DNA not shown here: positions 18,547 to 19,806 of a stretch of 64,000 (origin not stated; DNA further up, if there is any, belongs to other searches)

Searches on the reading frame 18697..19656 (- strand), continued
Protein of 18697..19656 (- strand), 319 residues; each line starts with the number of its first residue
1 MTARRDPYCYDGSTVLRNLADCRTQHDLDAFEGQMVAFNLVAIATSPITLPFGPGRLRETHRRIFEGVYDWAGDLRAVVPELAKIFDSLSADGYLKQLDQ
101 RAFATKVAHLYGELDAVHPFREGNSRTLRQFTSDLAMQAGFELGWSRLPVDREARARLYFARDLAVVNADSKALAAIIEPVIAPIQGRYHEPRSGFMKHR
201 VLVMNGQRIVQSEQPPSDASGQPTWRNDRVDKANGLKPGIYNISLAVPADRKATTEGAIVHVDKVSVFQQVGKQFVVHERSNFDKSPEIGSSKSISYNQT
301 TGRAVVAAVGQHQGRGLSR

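Call 78: fold_search(model_id=the predicted structure, library=pdb)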
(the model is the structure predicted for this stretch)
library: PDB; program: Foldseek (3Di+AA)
matches with E <= 10: 1028; with E <= 0.001: 86
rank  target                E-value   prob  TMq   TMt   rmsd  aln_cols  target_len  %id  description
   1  4nps                  2.0e-14  1.00  0.50  0.56  13.6       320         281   20  Crystal Structure of Bep1 protein (VirB-translocated Bartonella effector protein) from Bartonella clarridgeiae (released 2014-10-08)
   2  2vza_A                2.8e-14  1.00  0.50  0.54  13.1       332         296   16  Type IV secretion system effector protein BepA (released 2009-11-17)
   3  5nh2_A                3.3e-14  1.00  0.50  0.55  12.3       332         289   17  Bartonella henselae BepA Fic domain in complex with its antitoxin homologue BiaA (released 2018-05-16)
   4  2jk8_A                8.8e-14  1.00  0.50  0.54  12.1       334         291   17  Type IV secretion system effector protein BepA complexed with a pyrophosphate moiety (released 2009-11-17)
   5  3zcb_A                1.1e-13  1.00  0.52  0.88   1.8       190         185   28  VbhT Fic protein from Bartonella schoenbuchensis in complex with VbhA antitoxin mutant E24G and ATP (released 2013-06-19)
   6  3shg_A                1.2e-13  1.00  0.53  0.83   1.8       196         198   28  VBHT Fic protein from BARTONELLA SCHOENBUCHENSIS in complex with VBHA antitoxin (released 2012-01-25)
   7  3zc7_A                1.8e-13  1.00  0.53  0.83   1.6       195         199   27  VbhT Fic protein from Bartonella schoenbuchensis in complex with VbhA antitoxin and ATP (released 2013-06-19)
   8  7zbr                  8.5e-13  1.00  0.50  0.31  13.8       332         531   18  Crystal Structure of full-length Bartonella Effector protein 1 (released 2023-04-05)
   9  5jfz_A                1.1e-12  1.00  0.50  0.85   2.0       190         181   29  E. coli EcFicT in complex with EcFicA mutant E28G (released 2016-10-05)
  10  5jff_A                1.3e-12  1.00  0.50  0.82   2.2       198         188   27  E. coli EcFicT mutant G55R in complex with EcFicA (released 2016-10-05)
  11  5jff_C                1.5e-12  1.00  0.49  0.81   2.2       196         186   27  E. coli EcFicT mutant G55R in complex with EcFicA (released 2016-10-05)
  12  5jfz_E                3.2e-12  1.00  0.49  0.85   2.1       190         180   29  E. coli EcFicT in complex with EcFicA mutant E28G (released 2016-10-05)
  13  5jfz_C                3.6e-12  1.00  0.50  0.86   2.0       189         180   29  E. coli EcFicT in complex with EcFicA mutant E28G (released 2016-10-05)
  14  8wt0_A                9.1e-12  1.00  0.51  0.87   2.1       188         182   31  The toxin-antitoxin complex Fic-1-AntF is a deAMPylase that regulates the activity of DNA gyrase (released 2024-10-23)
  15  4wgj                  1.1e-11  1.00  0.52  0.77   1.7       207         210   23  Crystal Structure of BepC protein (VirB-translocated Bartonella effector protein) with bound AMPPNP from Bartonella trib (released 2015-10-14)
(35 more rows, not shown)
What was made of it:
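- On Fic/FIC domain family (PF02661): The model superposes on VbhT, EcFicT and Fic-1 at 1.6-2.2 A (call 78).
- Closest known: VbhT/VbhA of Bartonella schoenbuchensis pVbh. Same: The Fic core superposes at 1.6-1.8 A with 27-28% identity (call 78).
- Fic core: it superposes on VbhT, EcFicT and Fic-1 at 1.6-2.2 A (call 78).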

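Call 88: search_solved_structures(query=P0002, max_evalue=1e-15, show_alignments=4)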
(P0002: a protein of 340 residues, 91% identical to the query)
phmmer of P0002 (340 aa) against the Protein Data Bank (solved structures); distinct sequences matched with E-value up to 1e-15: 7.
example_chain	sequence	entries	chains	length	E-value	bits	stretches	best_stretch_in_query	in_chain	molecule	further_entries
8wt0_A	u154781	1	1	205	2.5e-25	92.5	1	5-211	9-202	Cell filamentation protein Fic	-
3shg_A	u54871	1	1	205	1.4e-23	86.7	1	5-179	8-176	VbhT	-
3zcb_A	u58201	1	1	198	1.7e-23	86.5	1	5-179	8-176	ADENOSINE MONOPHOSPHATE-PROTEIN TRANSFERASE VBHT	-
3zc7_A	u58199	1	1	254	3.5e-23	85.5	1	5-179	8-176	ADENOSINE MONOPHOSPHATE-PROTEIN TRANSFERASE VBHT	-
5jfz_A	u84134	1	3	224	4.1e-22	82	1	5-172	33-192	Probable adenosine monophosphate-protein transferase fic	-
5jff_A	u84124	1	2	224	1.2e-21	80.4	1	5-172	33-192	Probable adenosine monophosphate-protein transferase fic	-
4lu4_A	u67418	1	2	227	9.3e-16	61.1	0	7-177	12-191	Putative cell filamentation protein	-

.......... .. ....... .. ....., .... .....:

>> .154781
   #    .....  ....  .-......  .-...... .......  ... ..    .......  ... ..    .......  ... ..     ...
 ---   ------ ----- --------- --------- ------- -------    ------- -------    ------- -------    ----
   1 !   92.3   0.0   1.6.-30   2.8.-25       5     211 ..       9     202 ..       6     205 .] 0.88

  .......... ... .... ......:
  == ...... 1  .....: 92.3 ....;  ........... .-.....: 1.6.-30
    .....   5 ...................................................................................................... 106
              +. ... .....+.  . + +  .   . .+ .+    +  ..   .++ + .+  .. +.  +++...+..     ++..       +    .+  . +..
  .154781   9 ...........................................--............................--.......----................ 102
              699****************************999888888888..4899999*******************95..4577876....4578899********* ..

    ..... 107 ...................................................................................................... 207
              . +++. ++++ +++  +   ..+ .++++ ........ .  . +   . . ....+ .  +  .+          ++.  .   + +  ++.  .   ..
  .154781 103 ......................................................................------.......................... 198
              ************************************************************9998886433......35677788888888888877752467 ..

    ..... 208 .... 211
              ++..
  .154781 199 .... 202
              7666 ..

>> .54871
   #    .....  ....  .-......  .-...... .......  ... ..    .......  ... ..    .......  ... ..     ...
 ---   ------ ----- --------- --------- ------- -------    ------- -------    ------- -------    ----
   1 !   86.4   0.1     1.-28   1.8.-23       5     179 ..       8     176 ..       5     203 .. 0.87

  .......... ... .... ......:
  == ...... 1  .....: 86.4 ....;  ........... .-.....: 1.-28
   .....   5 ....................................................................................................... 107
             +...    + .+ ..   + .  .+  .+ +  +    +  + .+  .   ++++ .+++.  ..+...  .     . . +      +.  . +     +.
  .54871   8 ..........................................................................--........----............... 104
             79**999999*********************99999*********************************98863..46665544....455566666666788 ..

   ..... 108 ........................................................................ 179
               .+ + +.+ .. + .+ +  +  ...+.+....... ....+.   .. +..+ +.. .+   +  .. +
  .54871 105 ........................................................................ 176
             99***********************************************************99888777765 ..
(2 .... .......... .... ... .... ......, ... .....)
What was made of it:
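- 19426..19427 (-): Junction of a 63-bp in-frame deletion, inside codon 77. It removes 21 residues (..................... in the sister plasmid), which form the Fic beta-hairpin flap between helices alpha2 and alpha3. The deleted segment aligns to the VbhT flap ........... (call 88).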
